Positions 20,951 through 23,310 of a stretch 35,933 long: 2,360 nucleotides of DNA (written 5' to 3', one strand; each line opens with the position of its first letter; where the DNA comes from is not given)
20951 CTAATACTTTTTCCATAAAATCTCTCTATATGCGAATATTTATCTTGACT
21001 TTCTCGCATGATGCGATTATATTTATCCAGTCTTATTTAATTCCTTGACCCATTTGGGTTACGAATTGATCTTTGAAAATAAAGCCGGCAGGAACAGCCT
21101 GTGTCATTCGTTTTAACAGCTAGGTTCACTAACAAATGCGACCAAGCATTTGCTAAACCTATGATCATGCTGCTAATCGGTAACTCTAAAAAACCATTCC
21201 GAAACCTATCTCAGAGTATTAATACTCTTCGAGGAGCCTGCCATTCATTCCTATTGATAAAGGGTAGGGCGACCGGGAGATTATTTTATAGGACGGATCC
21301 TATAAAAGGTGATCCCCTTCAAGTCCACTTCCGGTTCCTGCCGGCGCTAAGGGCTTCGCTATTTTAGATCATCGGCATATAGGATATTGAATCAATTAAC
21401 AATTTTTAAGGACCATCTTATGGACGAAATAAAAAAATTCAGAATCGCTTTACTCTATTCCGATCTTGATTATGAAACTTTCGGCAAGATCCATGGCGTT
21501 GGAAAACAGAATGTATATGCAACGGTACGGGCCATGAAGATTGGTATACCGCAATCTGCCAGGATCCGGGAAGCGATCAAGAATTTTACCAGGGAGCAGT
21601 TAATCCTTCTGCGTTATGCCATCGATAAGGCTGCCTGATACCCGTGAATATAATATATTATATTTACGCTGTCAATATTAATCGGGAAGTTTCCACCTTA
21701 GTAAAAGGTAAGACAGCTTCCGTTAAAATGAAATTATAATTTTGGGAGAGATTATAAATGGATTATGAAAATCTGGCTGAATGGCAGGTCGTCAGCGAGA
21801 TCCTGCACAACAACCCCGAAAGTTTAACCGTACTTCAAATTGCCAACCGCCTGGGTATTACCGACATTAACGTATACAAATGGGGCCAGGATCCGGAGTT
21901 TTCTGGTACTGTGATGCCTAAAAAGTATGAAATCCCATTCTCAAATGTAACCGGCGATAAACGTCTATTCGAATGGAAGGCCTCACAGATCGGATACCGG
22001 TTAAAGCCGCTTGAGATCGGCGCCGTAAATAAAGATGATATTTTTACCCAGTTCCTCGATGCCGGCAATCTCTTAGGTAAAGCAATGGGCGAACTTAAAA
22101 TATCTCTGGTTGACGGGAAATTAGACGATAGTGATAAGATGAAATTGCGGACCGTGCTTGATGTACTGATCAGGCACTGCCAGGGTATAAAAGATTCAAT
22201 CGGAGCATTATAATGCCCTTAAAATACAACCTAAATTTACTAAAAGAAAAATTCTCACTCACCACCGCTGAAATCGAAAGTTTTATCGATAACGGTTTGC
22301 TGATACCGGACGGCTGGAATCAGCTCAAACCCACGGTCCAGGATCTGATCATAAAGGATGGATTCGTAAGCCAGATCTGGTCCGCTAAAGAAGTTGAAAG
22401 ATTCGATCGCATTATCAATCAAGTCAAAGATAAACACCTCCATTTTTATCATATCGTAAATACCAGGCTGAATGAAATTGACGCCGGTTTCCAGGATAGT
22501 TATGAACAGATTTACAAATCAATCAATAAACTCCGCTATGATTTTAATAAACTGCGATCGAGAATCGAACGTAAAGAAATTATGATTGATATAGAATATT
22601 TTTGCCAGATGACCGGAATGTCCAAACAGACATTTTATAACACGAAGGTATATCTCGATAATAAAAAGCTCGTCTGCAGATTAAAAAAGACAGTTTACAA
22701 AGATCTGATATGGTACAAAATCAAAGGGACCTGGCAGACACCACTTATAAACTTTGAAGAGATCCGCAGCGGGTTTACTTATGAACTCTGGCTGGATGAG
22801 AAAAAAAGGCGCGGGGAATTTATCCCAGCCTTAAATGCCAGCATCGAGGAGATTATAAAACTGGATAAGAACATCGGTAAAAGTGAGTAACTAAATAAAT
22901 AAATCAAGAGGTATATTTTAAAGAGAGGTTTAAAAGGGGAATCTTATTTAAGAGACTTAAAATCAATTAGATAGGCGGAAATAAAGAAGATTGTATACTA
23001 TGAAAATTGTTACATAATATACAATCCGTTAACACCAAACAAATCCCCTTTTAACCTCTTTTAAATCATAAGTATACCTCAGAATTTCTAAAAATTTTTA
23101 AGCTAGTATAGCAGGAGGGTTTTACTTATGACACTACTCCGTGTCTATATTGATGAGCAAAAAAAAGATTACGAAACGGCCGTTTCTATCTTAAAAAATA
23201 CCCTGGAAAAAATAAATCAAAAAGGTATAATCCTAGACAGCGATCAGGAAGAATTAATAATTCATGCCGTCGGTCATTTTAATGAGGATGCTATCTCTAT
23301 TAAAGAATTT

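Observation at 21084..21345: Roughly 260-nt highly structured, ORF-poor element between repressor and cro-like gene: candidate novel phage RNA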

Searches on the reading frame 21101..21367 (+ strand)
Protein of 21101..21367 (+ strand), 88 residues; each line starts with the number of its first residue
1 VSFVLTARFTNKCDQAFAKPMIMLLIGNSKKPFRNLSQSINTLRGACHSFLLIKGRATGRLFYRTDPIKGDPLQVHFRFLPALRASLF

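Call 13: search_protein_families(library=pfam, proteins=[window:21101-21367:+], max_evalue=0.01)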
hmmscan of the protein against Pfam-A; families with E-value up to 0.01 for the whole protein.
window:21101-21367:+ (88 aa): 0 families

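Call 14: search_protein_families(library=phrogs, proteins=[window:21101-21367:+], max_evalue=0.01)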
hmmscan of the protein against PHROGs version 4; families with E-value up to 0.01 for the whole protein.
window:21101-21367:+ (88 aa): 0 families

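Call 59: search_protein_representatives(protein=window:21101-21367:+)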
Query: 88 residues. Proteins with E-value up to 0.001 (for the whole library): 2; up to 1e-10: 0; up to 1e-30: 0. The best 2 are listed.
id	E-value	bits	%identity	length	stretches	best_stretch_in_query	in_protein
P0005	1.3e-04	38.4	37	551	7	47-68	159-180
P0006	9.1e-04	35.6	41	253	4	7-28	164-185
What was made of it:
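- On Protein-coding gene (ORF88): Exhaustive phmmer against 1.84 billion representatives gave only two weak multi-stretch hits, and the ORF itself is not present as a predicted protein (call 59).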

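Call 91: predict_structure(protein=window:21101-21367:+)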
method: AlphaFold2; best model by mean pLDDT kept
length: 88 residues; sequences in the alignment: 1
mean_pLDDT: 47.2   pTM: 0.27
mean pLDDT of the five models: 47.2, 42.7, 41.5, 40.9, 38.4
residues with pLDDT >= 90: 0; 70-90: 0; 50-70: 35; < 50: 53
segments of 3 or more residues with pLDDT < 50: 1-8, 27-32, 34-39, 56-60, 66-78, 80-88
pLDDT, mean of each block of 10 residues (from residue 1): 37 55 50 49 51 48 48 45 40
secondary structure, 60 per line:
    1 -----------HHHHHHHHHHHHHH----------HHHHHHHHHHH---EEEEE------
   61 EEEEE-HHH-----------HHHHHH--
elements in order: H12-25 H36-46 E50-54 E61-65 H81-86
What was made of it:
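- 21101..21367 (+): 88-codon GTG ORF spanning the element. Judged not to be a conventional gene. No homologue among 1.84 billion representatives (call 59). pLDDT 47 (call 91).
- There is no homologue in an exhaustive search (call 59), the AlphaFold model has pLDDT 47 (call 91), and the ORF was never called as a gene.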

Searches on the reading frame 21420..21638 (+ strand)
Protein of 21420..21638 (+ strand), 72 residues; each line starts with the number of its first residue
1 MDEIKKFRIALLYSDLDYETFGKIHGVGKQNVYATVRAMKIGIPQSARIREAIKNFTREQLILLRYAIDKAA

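Call 13: search_protein_families(library=pfam, proteins=[window:21420-21638:+], max_evalue=0.01)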
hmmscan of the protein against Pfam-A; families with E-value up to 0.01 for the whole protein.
window:21420-21638:+ (72 aa): 0 families
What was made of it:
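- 21420..21638 (+): cro-like gene (72 aa), first conventional gene of the rightward operon. No Pfam hit (call 13).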

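Call 14: search_protein_families(library=phrogs, proteins=[window:21420-21638:+], max_evalue=0.01)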
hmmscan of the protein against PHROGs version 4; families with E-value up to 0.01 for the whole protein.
window:21420-21638:+ (72 aa): 0 families

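Call 20: find_homologous_proteins(query=window:21420-21638:+, max_evalue=0.001)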
Query window:21420-21638:+ (72 aa): 1 proteins with E <= 0.001 among 1 candidates.
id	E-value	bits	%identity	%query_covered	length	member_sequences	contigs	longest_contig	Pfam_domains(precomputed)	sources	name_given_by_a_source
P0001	9.6e-39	147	100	100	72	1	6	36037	-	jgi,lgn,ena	-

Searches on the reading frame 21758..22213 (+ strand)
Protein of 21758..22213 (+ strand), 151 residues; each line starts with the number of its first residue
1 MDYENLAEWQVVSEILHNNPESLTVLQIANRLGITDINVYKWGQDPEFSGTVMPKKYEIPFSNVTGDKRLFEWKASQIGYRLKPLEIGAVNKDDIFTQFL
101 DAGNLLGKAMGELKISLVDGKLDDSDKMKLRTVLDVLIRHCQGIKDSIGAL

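Call 13: search_protein_families(library=pfam, proteins=[window:21758-22213:+], max_evalue=0.01)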
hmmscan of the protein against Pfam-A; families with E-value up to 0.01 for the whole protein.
window:21758-22213:+ (151 aa): 2 families
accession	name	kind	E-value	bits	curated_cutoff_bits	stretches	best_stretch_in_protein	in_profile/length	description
PF06892.16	Phage_CP76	-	0.0016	18.8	26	1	45-143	37-138/146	Phage regulatory protein CII (CP76)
PF13022.12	HTH_Tnp_1_2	-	0.0034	17.9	27.9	1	13-48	16-52/122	Helix-turn-helix of insertion element transposase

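Call 14: search_protein_families(library=phrogs, proteins=[window:21758-22213:+], max_evalue=0.01)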
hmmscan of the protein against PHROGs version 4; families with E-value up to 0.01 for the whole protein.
window:21758-22213:+ (151 aa): 3 families
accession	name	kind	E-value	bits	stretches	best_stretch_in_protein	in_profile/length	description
phrog_101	-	transcription regulation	9.1e-06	26.5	1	61-147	73-157/203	CII-like transcriptional activator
phrog_24579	-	head and packaging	0.0026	18.8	1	11-52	20-61/126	terminase small subunit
phrog_2538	-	head and packaging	0.0029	18.7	1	12-50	10-46/129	terminase small subunit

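Call 16: find_related_loci(query=window:21758-22213:+, collection=viral_contigs, flank=3000)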
Query window:21758-22213:+ (151 aa) in viral_contigs; peptide patterns used: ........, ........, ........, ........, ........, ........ (x = any residue, [..] = any of these).
4 stretches matched a pattern; 1 encode a relative of the query (tblastn E <= 1e-3); 1 distinct loci.
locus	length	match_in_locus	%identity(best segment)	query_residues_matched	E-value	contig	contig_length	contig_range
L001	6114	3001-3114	40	84-126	1e-4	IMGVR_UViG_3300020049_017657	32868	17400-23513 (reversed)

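Call 19: find_encoding_contigs(protein=window:21758-22213:+, flank=4000, max_places=10)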
Protein window:21758-22213:+ (151 aa): 18 contigs read that carry it; 2 places shown.
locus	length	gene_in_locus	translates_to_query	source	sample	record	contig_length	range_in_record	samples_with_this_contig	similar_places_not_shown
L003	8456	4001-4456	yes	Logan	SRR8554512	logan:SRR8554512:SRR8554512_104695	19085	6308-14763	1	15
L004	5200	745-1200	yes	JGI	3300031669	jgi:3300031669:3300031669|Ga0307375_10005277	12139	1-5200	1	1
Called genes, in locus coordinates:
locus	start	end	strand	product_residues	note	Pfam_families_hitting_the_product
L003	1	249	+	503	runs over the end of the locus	-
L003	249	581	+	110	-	-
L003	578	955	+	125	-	-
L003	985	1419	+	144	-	-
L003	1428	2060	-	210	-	PF01936:NYN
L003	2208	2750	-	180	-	-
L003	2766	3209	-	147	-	PF07022:Phage_CI_repr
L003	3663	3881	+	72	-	-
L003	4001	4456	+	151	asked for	-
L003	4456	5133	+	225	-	-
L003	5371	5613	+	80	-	-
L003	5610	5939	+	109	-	-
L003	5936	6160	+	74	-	-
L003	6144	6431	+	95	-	-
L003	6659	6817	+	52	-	-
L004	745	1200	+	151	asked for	-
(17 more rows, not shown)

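Call 29: search_dna_similar(query=window:21758-22213:+, collection=phages, mode=protein, max_evalue=0.001)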
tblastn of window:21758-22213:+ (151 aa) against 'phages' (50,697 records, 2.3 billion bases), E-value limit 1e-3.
No match.

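Call 38: find_homologous_proteins(query=window:21758-22213:+, max_evalue=0.001)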
Query window:21758-22213:+ (151 aa): 2 proteins with E <= 0.001 among 19 candidates.
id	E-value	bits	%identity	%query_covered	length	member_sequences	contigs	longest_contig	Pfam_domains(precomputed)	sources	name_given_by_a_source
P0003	3.0e-95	334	100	100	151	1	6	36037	-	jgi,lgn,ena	-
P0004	1.4e-62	228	64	98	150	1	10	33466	PF06892.17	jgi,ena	-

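Call 39: find_encoding_contigs(protein=P0004, flank=6000, max_places=10)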
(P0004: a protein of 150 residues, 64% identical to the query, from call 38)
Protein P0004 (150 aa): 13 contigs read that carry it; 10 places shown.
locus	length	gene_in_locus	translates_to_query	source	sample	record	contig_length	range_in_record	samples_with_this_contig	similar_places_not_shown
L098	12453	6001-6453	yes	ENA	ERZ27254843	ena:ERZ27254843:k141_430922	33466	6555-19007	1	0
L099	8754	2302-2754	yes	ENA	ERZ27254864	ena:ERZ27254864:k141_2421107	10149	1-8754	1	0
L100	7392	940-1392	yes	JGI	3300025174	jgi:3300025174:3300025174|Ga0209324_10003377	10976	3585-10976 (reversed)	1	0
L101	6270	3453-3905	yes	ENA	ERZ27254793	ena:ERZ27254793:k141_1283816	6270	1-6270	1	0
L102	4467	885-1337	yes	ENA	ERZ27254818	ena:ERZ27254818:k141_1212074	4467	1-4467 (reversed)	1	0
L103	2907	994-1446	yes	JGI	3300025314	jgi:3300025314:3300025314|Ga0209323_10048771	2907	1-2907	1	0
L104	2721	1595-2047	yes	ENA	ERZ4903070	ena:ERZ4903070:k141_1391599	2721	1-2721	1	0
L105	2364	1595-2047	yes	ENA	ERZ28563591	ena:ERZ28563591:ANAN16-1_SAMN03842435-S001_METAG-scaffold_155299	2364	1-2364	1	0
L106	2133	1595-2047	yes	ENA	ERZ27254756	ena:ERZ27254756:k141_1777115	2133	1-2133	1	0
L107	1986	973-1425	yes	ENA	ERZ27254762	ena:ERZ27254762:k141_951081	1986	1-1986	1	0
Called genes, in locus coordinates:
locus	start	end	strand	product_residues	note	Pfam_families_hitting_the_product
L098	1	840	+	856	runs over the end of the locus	PF10145:PhageMin_Tail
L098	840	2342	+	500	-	PF02018:CBM_4_9 (weak)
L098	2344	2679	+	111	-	-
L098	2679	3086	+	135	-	-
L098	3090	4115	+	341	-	-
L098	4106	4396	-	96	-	-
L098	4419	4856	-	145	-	PF07022:Phage_CI_repr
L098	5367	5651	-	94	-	-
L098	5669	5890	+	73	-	-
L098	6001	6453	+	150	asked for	PF06892:Phage_CP76 (weak)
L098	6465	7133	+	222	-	-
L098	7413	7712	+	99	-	-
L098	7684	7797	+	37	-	-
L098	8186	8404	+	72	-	-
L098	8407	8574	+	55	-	-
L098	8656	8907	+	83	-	-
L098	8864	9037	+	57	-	-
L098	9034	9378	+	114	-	PF27127:YfdP (weak)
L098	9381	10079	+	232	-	-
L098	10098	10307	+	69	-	PF24729:Acb2_Tad1_hairpin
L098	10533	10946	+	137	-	-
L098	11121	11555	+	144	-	PF13392:HNH_3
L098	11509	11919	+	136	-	-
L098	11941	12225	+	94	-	-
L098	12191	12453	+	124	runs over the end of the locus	-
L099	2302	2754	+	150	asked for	PF06892:Phage_CP76 (weak)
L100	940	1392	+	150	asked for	PF06892:Phage_CP76 (weak)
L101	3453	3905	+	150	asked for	PF06892:Phage_CP76 (weak)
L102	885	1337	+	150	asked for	PF06892:Phage_CP76 (weak)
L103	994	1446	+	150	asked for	PF06892:Phage_CP76 (weak)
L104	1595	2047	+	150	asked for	PF06892:Phage_CP76 (weak)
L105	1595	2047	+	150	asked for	PF06892:Phage_CP76 (weak)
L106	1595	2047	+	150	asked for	PF06892:Phage_CP76 (weak)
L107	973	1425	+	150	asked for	PF06892:Phage_CP76 (weak)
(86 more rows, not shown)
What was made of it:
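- B carries an Acb2/Tad1-like anti-defence gene in the same operon (call 39).
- Tried and rejected: CII gave one relative, phage B (calls 38, 39).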

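Call 51: search_protein_families(library=pfam, proteins=[L098:5367-5651:-, L098:5063-5365:+, L098:4419-4856:-, L098:5669-5890:+, L098:4106-4396:-, L098:3090-4115:+, L098:6465-7133:+], max_evalue=0.1)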
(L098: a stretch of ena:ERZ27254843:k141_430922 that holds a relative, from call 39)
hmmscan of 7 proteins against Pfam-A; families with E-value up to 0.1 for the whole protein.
L098:5367-5651:- (94 aa): 0 families

L098:5063-5365:+ (100 aa): 0 families

L098:4419-4856:- (145 aa): 1 family
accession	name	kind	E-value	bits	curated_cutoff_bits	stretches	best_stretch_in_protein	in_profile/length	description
PF07022.19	Phage_CI_repr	-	5.1e-11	43.2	22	1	9-69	2-64/65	Bacteriophage CI repressor helix-turn-helix domain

L098:5669-5890:+ (73 aa): 0 families

L098:4106-4396:- (96 aa): 2 families
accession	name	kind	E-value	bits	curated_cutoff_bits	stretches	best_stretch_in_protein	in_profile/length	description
PF11026.13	DUF2721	-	0.0084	16.4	28.3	1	14-66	69-120/129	Protein of unknown function (DUF2721)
PF11677.13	DUF3273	-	0.028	14.2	25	1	12-63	156-209/265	Protein of unknown function (DUF3273)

L098:3090-4115:+ (341 aa): 0 families

L098:6465-7133:+ (222 aa): 1 family
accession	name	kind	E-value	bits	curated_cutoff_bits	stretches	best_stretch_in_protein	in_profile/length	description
PF22790.2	YkoP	-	0.042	13.5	27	1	80-139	62-121/183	YkoP domain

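Call 52: search_protein_families(library=phrogs, proteins=[L098:5367-5651:-, L098:5063-5365:+, L098:5669-5890:+, L098:4106-4396:-, L098:3090-4115:+], max_evalue=0.1)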
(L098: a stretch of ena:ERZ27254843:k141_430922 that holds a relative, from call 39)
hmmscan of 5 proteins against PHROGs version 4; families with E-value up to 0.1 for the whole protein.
L098:5367-5651:- (94 aa): 0 families

L098:5063-5365:+ (100 aa): 0 families

L098:5669-5890:+ (73 aa): 0 families

L098:4106-4396:- (96 aa): 2 families
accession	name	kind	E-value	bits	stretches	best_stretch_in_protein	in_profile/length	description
phrog_9465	-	DNA, RNA and nucleotide metabolism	0.018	16.5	1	6-45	30-72/81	ribonucleoside diphosphate reductase small subunit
phrog_9310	-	unknown function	0.018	16.5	1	19-78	11-70/80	-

L098:3090-4115:+ (341 aa): 0 families

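Call 65: find_related_loci(query=A3, collection=viral_contigs, flank=6000)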
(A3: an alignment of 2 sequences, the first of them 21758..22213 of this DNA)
Query A3 (151 aa) in viral_contigs; peptide patterns used: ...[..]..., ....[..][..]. (x = any residue, [..] = any of these).
35 stretches matched a pattern, but none encodes a relative of the query by tblastn (E <= 1e-3).

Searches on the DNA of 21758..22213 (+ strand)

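Call 79: search_rna_families(source=L098, start=4850, end=5700, threshold=evalue, max_evalue=10, show_alignments=2)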
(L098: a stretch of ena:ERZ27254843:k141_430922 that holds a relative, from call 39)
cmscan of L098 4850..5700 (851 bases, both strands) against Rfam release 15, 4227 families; matches with E-value up to 10: 5.
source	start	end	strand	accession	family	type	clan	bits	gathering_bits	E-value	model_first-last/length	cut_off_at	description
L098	5174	5235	+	RF04204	mir-3473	Gene; miRNA;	-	17.3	71.8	1.4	1-78/78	no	mir-3473 microRNA precursor family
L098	5359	5439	+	RF01574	DdR6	Gene; snRNA; snoRNA; CD-box;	-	16.5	90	7.2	1-86/86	no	Dictyostelium snoRNA DdR6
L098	4850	5027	-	RF01476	rliF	Gene; sRNA;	-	15.9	60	6.2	1-149/220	3'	Listeria sRNA rliF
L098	4916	4951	+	RF03156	L31-Firmicutes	Cis-reg; leader;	CL00118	15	33.3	2.6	1-32/32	no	L31-Firmicutes ribosomal protein leader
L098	5433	5488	-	RF01905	HOTAIR_2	Gene; lncRNA;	-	11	60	9.4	1-69/69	no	HOTAIR conserved region 2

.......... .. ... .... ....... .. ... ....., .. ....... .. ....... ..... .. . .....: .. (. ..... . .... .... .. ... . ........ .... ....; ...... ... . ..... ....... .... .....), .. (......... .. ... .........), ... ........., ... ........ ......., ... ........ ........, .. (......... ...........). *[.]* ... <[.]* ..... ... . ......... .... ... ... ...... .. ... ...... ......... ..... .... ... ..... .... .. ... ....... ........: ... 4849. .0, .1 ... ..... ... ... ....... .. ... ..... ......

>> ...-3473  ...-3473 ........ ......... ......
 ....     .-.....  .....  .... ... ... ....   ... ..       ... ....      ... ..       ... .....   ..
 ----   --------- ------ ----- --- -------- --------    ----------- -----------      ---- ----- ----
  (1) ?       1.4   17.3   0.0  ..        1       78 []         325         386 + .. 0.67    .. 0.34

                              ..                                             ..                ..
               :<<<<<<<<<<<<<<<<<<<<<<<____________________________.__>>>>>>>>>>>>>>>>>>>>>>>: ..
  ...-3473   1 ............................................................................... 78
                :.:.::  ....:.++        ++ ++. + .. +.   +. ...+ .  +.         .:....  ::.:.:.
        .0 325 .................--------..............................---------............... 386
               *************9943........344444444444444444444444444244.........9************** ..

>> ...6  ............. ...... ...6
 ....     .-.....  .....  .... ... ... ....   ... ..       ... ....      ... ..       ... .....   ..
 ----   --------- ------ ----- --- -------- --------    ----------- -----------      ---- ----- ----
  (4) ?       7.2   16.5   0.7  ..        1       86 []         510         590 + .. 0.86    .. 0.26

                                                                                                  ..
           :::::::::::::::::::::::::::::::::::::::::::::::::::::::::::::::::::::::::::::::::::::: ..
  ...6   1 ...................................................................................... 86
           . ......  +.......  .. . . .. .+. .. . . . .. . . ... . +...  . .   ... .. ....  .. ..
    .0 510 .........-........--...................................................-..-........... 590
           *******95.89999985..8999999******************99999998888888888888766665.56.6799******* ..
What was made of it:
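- On Any Rfam 15 family (4227 models), tRNA, tmRNA: Phage B's leader also has no credible hit (call 79).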

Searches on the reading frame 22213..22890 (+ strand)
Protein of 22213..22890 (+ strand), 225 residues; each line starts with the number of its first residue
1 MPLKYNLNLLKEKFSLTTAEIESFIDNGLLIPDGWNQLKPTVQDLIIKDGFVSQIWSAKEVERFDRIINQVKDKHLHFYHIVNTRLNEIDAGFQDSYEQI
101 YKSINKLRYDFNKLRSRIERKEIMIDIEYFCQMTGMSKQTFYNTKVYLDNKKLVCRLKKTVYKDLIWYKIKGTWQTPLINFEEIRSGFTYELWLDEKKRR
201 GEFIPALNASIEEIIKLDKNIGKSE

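Call 13: search_protein_families(library=pfam, proteins=[window:22213-22890:+], max_evalue=0.01)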
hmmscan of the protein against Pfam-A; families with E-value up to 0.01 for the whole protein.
window:22213-22890:+ (225 aa): 0 families

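Call 14: search_protein_families(library=phrogs, proteins=[window:22213-22890:+], max_evalue=0.01)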
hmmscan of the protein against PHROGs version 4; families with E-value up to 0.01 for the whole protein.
window:22213-22890:+ (225 aa): 0 families

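Call 36: find_encoding_contigs(protein=window:22213-22890:+, flank=5000, max_places=10)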
Protein window:22213-22890:+ (225 aa): 18 contigs read that carry it; 2 places shown.
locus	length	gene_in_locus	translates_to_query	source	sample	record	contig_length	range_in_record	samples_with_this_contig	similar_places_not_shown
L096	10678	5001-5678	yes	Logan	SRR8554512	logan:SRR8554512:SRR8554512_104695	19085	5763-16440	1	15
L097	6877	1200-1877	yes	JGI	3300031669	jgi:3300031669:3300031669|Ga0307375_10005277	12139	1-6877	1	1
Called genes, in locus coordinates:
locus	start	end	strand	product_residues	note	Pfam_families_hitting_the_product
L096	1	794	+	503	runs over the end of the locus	-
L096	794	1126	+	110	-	-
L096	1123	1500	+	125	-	-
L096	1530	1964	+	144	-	-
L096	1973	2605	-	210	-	PF01936:NYN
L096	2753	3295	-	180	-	-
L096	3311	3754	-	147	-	PF07022:Phage_CI_repr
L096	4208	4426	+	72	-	-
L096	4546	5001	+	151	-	-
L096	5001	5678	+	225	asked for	-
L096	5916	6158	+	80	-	-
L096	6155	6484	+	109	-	-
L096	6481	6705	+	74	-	-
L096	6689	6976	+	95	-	-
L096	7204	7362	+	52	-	-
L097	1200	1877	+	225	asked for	-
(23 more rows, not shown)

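Call 64: find_related_loci(query=A2, collection=viral_contigs, flank=6000)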
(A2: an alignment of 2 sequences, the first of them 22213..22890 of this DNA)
Query A2 (225 aa) in viral_contigs; peptide patterns used: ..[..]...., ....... (x = any residue, [..] = any of these).
165 stretches matched a pattern, but none encodes a relative of the query by tblastn (E <= 1e-3).

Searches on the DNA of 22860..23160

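Call 90: search_rna_families(source=window, start=22860, end=23160, threshold=evalue, max_evalue=10)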
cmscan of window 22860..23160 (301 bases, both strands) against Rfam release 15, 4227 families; matches with E-value up to 10: 4.
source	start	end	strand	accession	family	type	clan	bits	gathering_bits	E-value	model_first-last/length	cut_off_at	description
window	22913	22936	-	RF01354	CRISPR-DR45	Gene; CRISPR;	-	22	37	0.15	1-24/24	no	CRISPR RNA direct repeat element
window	22932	22994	-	RF02701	PsrR1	Gene; sRNA;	-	14.5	42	3.1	1-79/79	no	Photosynthesis regulatory RNA1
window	22988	23027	-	RF02095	mir-2985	Gene; miRNA;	-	14.1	68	5.5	12-60/71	no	mir-2985 microRNA precursor family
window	22991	23023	-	RF01295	SCARNA7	Gene; snRNA; snoRNA; scaRNA;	-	7.3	65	7.3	1-330/330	no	Small Cajal body-specific RNA 7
